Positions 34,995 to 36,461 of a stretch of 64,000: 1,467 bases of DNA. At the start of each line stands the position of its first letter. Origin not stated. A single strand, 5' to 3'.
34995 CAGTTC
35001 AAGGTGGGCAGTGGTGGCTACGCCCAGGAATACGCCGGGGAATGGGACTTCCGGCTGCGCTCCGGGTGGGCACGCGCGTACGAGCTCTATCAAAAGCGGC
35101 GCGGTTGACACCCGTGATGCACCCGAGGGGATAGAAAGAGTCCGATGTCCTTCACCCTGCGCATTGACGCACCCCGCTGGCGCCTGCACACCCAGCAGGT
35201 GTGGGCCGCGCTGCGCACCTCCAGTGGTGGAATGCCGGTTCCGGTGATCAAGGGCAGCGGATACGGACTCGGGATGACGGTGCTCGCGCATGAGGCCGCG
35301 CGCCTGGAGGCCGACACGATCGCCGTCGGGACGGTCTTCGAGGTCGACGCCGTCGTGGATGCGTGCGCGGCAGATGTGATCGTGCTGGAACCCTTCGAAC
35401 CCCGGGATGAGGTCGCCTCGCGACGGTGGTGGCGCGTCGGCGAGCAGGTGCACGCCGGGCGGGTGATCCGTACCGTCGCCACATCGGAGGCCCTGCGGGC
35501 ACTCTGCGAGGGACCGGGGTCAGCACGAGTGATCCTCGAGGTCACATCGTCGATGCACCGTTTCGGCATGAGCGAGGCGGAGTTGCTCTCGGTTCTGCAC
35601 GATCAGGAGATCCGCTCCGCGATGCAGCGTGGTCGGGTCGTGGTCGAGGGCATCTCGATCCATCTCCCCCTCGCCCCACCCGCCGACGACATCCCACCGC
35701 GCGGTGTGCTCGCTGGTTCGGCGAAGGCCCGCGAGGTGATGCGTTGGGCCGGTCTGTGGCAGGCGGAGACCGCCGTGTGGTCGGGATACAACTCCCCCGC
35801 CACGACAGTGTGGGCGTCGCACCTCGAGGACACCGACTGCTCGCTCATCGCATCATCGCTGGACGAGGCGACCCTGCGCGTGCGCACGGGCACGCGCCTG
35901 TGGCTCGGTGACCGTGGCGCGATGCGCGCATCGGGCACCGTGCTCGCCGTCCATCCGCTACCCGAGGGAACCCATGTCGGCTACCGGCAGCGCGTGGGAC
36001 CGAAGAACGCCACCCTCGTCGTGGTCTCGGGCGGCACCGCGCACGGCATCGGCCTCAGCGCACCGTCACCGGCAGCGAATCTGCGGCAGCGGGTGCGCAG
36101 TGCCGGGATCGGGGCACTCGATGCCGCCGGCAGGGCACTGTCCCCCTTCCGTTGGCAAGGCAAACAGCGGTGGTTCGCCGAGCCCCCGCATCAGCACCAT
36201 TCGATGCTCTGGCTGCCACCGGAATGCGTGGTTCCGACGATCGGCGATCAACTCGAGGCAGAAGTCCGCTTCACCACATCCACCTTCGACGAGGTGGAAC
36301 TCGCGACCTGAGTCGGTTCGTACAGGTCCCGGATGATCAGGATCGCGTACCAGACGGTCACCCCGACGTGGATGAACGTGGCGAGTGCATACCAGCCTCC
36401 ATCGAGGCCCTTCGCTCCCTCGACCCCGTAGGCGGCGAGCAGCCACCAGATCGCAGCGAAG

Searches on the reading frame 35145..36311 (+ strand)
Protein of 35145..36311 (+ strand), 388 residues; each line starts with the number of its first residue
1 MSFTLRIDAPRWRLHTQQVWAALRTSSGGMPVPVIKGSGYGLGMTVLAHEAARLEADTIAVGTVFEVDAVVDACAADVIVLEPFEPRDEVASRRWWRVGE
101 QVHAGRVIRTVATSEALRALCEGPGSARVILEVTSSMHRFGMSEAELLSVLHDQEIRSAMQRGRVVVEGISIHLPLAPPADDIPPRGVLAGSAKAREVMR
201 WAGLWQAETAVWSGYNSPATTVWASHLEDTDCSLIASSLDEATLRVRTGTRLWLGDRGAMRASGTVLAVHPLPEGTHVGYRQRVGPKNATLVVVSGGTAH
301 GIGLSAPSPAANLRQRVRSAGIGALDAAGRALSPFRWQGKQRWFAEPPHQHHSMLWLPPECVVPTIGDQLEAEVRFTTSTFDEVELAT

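Call 39: find_encoding_contigs(protein=window:35145-36311:+, flank=10000, max_places=2)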
Protein window:35145-36311:+ (388 aa): 22 contigs read that carry it; 2 places shown.
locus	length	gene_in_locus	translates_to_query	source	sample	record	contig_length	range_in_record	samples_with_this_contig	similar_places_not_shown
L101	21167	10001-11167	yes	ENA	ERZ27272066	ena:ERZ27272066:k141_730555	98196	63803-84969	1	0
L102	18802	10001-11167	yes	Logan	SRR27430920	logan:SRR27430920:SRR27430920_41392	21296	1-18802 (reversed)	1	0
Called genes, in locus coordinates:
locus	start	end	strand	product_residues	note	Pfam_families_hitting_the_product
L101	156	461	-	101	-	PF13828:DUF4190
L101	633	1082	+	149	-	PF01451:LMWPc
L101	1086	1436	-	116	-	PF05656:DUF805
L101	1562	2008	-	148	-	PF01281:Ribosomal_L9_N, PF03948:Ribosomal_L9_C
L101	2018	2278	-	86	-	PF01084:Ribosomal_S18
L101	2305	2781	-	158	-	PF00436:SSB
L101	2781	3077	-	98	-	PF01250:Ribosomal_S6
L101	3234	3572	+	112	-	PF01402:RHH_1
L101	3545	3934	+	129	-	PF01850:PIN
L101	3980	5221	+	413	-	PF00156:Pribosyltran, PF14681:UPRTase (weak), PF12146:Hydrolase_4 (faint)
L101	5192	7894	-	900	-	PF25523:Ig_RIMBP2 (faint), PF00041:fn3 (weak), PF10179:NDNF (faint), PF16656:Pur_ac_phosph_N (faint), PF25059:FN3_DSCAM-DSCAML_C (faint), PF25788:Ig_Rha78A_N (faint), PF28033:Fn3_ROS1 (faint), PF00041:fn3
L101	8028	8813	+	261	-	PF03372:Exo_endo_phos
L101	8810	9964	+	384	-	PF02388:FemAB, PF13480:Acetyltransf_6, PF02388:FemAB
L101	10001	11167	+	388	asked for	PF01168:Ala_racemase_N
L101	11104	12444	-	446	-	-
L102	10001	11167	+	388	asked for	PF01168:Ala_racemase_N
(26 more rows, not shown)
